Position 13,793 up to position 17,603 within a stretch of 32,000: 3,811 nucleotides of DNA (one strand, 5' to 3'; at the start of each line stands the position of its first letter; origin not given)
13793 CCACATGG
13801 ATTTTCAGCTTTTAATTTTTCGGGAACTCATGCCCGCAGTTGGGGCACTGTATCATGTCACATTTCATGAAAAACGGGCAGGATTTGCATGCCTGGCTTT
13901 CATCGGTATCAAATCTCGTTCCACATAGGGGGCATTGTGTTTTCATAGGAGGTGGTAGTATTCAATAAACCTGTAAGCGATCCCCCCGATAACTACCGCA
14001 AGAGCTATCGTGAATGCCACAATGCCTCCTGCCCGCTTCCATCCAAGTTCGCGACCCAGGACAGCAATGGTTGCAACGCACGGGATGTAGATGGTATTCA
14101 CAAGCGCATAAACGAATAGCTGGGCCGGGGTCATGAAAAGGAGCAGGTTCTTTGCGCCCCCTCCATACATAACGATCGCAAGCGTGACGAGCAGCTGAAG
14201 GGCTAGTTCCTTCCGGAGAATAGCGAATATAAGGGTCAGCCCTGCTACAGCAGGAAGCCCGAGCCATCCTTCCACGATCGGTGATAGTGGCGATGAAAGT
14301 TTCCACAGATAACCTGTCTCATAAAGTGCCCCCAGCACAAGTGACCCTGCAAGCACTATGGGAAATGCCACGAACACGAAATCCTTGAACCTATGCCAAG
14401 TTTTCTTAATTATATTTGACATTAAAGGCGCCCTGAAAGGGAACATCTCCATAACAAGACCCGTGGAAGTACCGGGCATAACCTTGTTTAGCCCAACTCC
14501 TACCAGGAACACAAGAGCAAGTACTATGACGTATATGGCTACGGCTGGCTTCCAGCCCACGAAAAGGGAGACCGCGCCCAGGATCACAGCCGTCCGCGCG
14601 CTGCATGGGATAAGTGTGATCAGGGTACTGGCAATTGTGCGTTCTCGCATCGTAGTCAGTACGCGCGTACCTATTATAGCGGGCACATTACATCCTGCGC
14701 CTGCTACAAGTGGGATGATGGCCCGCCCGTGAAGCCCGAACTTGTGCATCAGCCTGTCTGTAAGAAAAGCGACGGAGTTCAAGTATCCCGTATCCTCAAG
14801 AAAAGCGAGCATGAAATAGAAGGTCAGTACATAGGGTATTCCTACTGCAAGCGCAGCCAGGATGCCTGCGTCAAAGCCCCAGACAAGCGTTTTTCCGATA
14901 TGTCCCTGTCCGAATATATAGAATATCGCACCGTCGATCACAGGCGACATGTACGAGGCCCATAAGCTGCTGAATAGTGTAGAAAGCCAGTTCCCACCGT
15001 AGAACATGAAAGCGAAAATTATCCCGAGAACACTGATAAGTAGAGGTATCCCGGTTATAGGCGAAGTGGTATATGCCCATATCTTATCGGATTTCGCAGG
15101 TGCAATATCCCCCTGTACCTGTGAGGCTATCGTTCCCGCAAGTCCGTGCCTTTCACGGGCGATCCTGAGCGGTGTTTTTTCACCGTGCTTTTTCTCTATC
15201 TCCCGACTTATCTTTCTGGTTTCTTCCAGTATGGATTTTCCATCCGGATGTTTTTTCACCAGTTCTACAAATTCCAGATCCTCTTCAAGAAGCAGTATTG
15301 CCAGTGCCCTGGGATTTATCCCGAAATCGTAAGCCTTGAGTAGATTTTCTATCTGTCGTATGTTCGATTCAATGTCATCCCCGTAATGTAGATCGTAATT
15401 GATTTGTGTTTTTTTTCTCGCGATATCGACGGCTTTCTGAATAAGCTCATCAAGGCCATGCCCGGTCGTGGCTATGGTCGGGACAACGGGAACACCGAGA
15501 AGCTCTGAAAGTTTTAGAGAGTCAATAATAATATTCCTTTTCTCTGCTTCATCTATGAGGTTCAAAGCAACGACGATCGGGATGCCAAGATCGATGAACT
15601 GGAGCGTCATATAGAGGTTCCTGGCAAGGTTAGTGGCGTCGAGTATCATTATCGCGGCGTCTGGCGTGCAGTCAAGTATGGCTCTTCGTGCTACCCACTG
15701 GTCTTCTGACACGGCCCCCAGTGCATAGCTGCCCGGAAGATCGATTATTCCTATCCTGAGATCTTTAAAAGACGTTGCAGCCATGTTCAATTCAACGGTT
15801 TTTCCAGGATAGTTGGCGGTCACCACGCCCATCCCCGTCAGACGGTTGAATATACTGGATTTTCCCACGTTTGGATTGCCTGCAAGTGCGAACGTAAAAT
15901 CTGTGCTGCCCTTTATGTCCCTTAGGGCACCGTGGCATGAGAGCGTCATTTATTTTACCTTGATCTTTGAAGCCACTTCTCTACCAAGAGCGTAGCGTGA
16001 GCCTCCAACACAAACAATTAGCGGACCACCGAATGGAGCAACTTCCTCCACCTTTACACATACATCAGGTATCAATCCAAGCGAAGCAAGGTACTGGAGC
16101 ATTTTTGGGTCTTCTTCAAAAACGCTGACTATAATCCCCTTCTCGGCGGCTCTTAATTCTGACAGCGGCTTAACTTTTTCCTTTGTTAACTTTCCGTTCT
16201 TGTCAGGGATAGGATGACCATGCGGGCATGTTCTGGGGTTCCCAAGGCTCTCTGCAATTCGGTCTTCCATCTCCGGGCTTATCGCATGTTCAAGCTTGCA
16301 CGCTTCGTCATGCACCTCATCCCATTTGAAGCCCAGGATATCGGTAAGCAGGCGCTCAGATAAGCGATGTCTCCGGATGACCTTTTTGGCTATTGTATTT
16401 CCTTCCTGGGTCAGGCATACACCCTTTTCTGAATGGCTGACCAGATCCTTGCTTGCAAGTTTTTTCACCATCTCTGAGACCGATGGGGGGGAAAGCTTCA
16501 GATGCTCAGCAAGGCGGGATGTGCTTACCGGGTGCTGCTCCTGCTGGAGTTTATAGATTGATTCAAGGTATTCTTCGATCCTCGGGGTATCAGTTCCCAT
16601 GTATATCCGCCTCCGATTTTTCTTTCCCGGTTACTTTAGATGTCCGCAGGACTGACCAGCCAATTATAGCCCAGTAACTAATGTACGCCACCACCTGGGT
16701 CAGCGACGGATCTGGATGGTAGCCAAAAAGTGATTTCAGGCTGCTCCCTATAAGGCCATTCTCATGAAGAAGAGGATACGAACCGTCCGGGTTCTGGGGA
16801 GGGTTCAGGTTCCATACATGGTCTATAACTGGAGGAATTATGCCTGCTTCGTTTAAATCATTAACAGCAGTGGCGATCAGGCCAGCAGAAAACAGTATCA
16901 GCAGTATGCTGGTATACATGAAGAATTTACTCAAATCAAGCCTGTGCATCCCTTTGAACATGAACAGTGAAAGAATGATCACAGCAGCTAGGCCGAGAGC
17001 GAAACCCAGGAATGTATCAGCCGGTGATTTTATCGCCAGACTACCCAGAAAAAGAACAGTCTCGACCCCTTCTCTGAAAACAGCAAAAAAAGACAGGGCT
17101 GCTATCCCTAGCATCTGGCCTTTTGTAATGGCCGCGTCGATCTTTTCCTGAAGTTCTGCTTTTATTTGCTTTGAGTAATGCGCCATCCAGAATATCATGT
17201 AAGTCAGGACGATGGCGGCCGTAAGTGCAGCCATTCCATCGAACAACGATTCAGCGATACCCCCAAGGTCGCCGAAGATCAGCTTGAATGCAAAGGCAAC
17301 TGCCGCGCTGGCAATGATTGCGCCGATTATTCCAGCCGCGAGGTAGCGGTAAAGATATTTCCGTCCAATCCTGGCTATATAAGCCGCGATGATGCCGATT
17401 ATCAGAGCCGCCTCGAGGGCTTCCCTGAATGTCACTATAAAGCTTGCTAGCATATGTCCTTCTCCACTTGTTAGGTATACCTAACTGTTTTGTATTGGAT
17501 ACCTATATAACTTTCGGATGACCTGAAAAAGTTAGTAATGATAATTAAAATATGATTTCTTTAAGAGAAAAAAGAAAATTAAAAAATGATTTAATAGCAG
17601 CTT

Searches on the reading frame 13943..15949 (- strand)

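Call 62: search_protein_families(library=pfam, proteins=[window:13943-15949:-], max_evalue=0.0001)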
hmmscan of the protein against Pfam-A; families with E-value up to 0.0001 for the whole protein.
window:13943-15949:- (668 aa): 5 families
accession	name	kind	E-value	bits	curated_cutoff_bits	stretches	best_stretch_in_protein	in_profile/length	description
PF02421.24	FeoB_N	-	3.6e-54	183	27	1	19-172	2-155/156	Ferrous iron transport protein B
PF07670.19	Gate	-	7.7e-28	97.4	29.6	2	371-461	5-102/104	Nucleoside recognition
PF17910.6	FeoB_Cyto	-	5.4e-16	59.2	23.4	1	189-278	1-88/90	FeoB cytosolic helical domain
PF01926.29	MMR_HSR1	-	5.7e-16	59.1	21.9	1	20-130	2-112/113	50S ribosome-binding GTPase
PF07664.17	FeoB_C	-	8.4e-11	41.9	26.6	1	470-520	2-54/54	Ferrous iron transport protein B C terminus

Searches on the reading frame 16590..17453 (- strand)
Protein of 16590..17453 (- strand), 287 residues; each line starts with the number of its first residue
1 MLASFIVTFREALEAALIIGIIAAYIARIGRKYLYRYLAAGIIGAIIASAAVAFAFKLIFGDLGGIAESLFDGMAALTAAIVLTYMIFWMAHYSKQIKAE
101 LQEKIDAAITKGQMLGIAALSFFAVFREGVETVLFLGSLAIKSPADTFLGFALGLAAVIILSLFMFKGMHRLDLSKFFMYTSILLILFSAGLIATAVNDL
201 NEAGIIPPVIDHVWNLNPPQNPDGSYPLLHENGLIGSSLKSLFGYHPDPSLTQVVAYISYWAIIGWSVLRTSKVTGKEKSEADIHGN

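Call 62: search_protein_families(library=pfam, proteins=[window:16590-17453:-], max_evalue=0.0001)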
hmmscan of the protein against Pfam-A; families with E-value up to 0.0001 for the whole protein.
window:16590-17453:- (287 aa): 1 family
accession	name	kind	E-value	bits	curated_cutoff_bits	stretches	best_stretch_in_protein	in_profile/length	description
PF03239.20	FTR1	-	1.6e-47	162.6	25.3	1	1-248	1-262/284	Iron permease FTR1 family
